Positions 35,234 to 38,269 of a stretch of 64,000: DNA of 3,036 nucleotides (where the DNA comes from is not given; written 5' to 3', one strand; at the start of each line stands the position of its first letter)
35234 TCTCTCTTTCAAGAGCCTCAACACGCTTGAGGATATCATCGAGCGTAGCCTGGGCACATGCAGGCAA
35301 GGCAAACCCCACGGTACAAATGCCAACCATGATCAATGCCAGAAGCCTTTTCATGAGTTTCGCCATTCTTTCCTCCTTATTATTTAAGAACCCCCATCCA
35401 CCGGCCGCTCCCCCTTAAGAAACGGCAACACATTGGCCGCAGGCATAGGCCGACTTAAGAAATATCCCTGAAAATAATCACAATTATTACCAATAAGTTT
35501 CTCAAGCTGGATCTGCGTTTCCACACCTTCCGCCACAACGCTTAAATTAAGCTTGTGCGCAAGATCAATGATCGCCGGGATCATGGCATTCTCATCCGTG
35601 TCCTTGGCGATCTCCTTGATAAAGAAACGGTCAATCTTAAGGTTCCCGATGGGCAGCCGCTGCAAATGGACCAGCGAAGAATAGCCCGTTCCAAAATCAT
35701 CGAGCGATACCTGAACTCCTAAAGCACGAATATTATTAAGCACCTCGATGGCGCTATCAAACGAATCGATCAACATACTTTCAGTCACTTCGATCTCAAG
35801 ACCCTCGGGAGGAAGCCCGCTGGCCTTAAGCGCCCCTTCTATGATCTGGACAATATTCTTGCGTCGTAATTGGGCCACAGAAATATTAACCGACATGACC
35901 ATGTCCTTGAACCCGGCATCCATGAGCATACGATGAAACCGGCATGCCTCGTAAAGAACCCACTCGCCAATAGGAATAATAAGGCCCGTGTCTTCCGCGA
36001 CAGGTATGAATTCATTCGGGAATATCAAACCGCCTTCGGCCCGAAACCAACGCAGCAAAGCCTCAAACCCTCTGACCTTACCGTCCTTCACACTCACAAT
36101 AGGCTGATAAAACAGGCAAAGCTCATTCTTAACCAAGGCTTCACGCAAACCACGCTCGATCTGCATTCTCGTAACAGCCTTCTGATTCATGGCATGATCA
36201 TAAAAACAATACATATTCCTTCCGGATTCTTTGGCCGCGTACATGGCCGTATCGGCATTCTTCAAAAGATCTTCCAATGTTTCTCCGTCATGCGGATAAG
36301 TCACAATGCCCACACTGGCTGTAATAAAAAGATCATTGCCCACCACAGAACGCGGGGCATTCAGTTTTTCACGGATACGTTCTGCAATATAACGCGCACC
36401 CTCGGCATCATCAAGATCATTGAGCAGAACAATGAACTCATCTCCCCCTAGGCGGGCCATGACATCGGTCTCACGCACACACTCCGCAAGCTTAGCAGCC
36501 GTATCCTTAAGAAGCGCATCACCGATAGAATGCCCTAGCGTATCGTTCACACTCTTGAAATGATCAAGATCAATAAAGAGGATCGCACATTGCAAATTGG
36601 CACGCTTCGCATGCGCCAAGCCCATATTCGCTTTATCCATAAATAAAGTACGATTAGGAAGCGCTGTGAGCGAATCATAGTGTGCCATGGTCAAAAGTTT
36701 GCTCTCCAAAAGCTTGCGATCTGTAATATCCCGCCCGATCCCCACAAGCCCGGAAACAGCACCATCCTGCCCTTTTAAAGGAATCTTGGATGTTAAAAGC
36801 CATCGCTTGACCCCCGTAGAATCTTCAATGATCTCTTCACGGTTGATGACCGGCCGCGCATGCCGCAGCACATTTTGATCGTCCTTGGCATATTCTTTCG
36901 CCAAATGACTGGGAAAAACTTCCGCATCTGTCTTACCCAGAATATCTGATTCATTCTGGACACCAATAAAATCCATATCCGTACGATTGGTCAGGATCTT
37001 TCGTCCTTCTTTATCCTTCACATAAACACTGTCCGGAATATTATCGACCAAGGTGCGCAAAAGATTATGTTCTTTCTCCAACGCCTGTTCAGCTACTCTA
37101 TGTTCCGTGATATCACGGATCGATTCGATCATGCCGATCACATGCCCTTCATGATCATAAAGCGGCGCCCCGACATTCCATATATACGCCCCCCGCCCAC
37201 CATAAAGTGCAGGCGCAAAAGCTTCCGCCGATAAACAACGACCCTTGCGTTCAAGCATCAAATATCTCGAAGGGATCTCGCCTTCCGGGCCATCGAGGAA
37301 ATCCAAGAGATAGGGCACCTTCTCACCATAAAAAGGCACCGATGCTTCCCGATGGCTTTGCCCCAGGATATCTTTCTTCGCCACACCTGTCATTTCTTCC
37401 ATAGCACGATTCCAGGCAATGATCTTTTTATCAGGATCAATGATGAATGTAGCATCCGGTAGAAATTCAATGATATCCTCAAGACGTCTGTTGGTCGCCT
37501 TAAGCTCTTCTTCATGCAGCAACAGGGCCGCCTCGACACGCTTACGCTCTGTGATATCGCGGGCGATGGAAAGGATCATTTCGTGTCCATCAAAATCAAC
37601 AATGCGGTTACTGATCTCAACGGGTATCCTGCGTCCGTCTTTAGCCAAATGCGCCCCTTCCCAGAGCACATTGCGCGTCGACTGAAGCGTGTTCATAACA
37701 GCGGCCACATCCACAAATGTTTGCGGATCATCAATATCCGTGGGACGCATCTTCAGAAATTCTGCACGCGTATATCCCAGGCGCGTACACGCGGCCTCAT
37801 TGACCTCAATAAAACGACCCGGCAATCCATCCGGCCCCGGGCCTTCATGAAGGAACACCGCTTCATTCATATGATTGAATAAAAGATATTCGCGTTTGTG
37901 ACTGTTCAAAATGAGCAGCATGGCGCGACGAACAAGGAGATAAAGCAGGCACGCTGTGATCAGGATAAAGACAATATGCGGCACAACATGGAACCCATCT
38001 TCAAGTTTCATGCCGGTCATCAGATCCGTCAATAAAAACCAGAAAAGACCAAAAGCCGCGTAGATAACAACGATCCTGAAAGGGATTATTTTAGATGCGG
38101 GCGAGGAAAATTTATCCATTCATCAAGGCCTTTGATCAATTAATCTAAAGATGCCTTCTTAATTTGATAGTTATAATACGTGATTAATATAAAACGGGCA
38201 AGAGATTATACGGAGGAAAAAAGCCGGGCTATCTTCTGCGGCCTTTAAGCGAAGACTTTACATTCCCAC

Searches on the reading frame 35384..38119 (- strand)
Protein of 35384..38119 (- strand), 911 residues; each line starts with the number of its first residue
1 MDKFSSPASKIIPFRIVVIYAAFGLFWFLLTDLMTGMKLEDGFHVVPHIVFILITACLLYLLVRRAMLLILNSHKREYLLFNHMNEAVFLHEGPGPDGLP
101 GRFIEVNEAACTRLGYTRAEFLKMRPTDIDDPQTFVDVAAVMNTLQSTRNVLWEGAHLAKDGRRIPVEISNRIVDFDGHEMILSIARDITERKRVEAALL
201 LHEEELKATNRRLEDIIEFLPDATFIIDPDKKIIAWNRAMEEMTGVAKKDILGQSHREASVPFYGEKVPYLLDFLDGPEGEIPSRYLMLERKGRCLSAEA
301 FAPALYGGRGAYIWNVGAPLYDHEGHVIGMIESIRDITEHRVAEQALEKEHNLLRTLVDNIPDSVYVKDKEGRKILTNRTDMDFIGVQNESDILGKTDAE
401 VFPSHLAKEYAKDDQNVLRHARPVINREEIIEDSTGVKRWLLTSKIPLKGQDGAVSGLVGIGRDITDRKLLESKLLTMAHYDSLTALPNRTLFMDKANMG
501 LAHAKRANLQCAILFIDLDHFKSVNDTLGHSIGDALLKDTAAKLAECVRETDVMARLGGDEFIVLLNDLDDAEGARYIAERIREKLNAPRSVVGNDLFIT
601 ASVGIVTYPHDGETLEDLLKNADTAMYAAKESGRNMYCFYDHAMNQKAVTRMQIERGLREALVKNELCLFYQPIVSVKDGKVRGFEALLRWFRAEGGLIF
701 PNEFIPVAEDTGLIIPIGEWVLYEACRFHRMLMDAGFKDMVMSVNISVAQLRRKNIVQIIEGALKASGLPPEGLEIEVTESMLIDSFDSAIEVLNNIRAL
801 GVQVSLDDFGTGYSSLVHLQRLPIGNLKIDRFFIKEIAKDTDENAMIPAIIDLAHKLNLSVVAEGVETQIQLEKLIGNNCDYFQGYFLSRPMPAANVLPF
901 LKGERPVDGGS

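Call 54: search_protein_families(library=pfam, proteins=[window:35384-38119:-], max_evalue=0.00001)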
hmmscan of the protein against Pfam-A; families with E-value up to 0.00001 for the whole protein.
window:35384-38119:- (911 aa): 6 families
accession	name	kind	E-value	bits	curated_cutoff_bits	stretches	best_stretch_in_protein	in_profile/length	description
PF00563.25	EAL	-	6e-70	235.7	31.3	1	658-891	4-236/236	EAL domain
PF00990.26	GGDEF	-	1.3e-49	168.5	23.8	1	479-635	1-160/161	Diguanylate cyclase, GGDEF domain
PF08448.16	PAS_4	-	5.9e-37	126.7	23.1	2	358-469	1-109/110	PAS fold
PF13426.13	PAS_9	-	6.6e-31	107.1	27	3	101-191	11-103/103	PAS domain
PF00989.32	PAS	-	1.5e-19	70.5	22.6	1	212-257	2-47/113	PAS fold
PF13188.13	PAS_8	-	7.1e-19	67.4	21.8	1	211-257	1-44/65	PAS domain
